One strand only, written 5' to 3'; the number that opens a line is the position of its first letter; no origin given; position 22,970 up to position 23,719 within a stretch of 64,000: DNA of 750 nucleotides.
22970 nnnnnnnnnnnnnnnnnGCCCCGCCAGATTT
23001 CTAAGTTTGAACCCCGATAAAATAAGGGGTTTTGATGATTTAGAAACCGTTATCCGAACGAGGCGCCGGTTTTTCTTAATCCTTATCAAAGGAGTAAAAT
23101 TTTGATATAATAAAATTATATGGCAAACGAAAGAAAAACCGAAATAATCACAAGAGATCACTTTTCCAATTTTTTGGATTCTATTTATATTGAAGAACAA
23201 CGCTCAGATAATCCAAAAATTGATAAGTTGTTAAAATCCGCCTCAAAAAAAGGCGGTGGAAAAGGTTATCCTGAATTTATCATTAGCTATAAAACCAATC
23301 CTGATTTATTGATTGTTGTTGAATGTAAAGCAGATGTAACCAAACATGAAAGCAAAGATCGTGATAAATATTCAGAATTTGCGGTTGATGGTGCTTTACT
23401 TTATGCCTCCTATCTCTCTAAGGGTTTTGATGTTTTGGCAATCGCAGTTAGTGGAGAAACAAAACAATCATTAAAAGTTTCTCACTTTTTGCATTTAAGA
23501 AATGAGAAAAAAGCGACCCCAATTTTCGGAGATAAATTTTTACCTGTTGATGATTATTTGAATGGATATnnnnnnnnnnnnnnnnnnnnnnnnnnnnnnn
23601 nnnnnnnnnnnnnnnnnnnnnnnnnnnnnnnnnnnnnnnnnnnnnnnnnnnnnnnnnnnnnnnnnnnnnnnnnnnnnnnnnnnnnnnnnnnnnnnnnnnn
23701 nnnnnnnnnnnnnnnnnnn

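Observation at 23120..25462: Fused nuclease-methyltransferase-specificity polypeptide (Type IIG-like R-M) directly downstream of the tRNA cluster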

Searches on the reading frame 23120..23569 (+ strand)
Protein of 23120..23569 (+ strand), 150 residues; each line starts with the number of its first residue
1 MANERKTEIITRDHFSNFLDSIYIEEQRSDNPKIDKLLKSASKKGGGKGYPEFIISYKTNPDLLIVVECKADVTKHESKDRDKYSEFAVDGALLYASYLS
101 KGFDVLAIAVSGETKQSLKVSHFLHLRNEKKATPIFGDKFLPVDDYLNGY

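Call 47: predict_structure(alignment_id=A3)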
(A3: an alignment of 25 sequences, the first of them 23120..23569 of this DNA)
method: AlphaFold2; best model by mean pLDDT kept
length: 150 residues; sequences in the alignment: 25
mean_pLDDT: 93.2   pTM: 0.89
mean pLDDT of the five models: 93.2, 92.4, 91.1, 91.0, 89.9
residues with pLDDT >= 90: 127; 70-90: 20; 50-70: 3; < 50: 0
segments of 3 or more residues with pLDDT < 50: none
pLDDT, mean of each block of 10 residues (from residue 1): 84 96 93 95 84 94 95 96 94 96 97 94 94 94 93
secondary structure, 60 per line:
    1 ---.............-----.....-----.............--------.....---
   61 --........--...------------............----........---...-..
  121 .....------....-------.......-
elements in order: H4-16 E22-26 H32-44 E53-57 E63-70 H88-99 E104-111 E119-125 E132-135 H143-149

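Call 56: search_protein_representatives(alignment_id=A3)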
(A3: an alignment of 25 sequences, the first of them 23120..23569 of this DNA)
Query: 25 sequences, 150 profile positions. Proteins with E-value up to 0.001 (for the whole library): 810; up to 1e-10: 492; up to 1e-30: 164. The best 150 are listed.
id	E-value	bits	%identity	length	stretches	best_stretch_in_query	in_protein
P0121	2.6e-72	257.7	-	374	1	1-150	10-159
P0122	2.3e-67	241.6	-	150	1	1-150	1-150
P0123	1.6e-64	232.4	-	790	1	2-150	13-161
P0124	3.9e-64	231.1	-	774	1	2-150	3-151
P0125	2.1e-63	228.8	-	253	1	2-150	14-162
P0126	3.2e-60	218.4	-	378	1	1-150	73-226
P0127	5.4e-59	214.4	-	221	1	1-148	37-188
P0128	1.2e-58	213.4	-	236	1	1-148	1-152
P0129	3.8e-58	211.7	-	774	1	1-150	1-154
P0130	5.4e-58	211.2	-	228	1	1-150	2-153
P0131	6.1e-58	211.0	-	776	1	1-150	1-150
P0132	2.3e-57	209.2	-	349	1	1-148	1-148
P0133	1.4e-56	206.6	-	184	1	1-150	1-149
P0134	1.6e-56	206.4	-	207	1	1-149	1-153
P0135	2.8e-56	205.7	-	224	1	1-148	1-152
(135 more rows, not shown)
